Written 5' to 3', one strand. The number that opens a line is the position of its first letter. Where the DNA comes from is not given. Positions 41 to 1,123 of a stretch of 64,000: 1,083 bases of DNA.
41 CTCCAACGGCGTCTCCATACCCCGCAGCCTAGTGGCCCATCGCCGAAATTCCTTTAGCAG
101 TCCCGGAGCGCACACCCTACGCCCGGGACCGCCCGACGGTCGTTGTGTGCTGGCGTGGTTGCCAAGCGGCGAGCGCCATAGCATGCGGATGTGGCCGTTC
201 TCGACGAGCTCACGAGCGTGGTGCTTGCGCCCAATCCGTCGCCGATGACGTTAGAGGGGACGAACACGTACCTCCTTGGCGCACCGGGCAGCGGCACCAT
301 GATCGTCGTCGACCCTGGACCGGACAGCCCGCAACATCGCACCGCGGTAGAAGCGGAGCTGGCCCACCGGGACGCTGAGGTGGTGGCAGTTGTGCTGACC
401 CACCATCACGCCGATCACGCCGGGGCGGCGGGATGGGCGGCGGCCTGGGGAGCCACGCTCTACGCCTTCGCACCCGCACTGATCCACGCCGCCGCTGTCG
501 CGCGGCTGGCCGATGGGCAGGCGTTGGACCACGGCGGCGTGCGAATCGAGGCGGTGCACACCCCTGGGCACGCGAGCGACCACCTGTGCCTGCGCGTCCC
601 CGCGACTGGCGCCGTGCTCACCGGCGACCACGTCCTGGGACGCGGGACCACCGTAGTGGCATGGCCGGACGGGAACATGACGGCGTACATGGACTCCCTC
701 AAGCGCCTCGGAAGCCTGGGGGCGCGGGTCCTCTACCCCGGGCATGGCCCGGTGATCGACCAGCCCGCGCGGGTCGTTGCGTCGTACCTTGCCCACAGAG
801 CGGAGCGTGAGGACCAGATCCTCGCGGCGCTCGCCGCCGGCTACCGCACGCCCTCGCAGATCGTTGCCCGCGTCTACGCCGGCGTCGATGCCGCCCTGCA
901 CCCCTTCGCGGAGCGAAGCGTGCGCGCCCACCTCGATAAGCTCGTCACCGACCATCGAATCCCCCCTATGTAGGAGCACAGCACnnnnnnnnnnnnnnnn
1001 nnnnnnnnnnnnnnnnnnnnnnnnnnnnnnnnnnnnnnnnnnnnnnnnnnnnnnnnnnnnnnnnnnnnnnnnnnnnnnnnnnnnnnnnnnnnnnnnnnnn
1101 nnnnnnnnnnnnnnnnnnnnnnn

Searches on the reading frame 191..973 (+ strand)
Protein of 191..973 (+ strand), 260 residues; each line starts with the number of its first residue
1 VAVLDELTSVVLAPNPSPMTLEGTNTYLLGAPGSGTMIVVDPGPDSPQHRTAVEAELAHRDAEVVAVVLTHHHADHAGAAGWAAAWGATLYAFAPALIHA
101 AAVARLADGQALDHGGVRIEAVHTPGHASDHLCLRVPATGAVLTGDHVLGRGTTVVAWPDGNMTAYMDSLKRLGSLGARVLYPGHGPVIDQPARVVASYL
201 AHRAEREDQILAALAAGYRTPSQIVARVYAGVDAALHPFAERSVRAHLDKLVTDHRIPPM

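Call 63: search_protein_families(library=pfam, proteins=[window:191-973:+])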
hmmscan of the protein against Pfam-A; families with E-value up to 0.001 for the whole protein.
window:191-973:+ (260 aa): 4 families
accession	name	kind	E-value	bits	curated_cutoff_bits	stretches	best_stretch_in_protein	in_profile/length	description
PF00753.33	Lactamase_B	-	3.8e-22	79.6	22.7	1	21-185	3-196/196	Metallo-beta-lactamase superfamily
PF17778.7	BLACT_WH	-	1.3e-11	44.7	22.8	1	220-256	1-37/46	Beta-lactamase associated winged helix domain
PF12706.13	Lactamase_B_2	-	5.5e-06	26.6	27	1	37-128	2-96/200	Beta-lactamase superfamily domain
PF13483.12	Lactamase_B_3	-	6.1e-05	23.5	24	1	23-125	6-81/160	Beta-lactamase superfamily domain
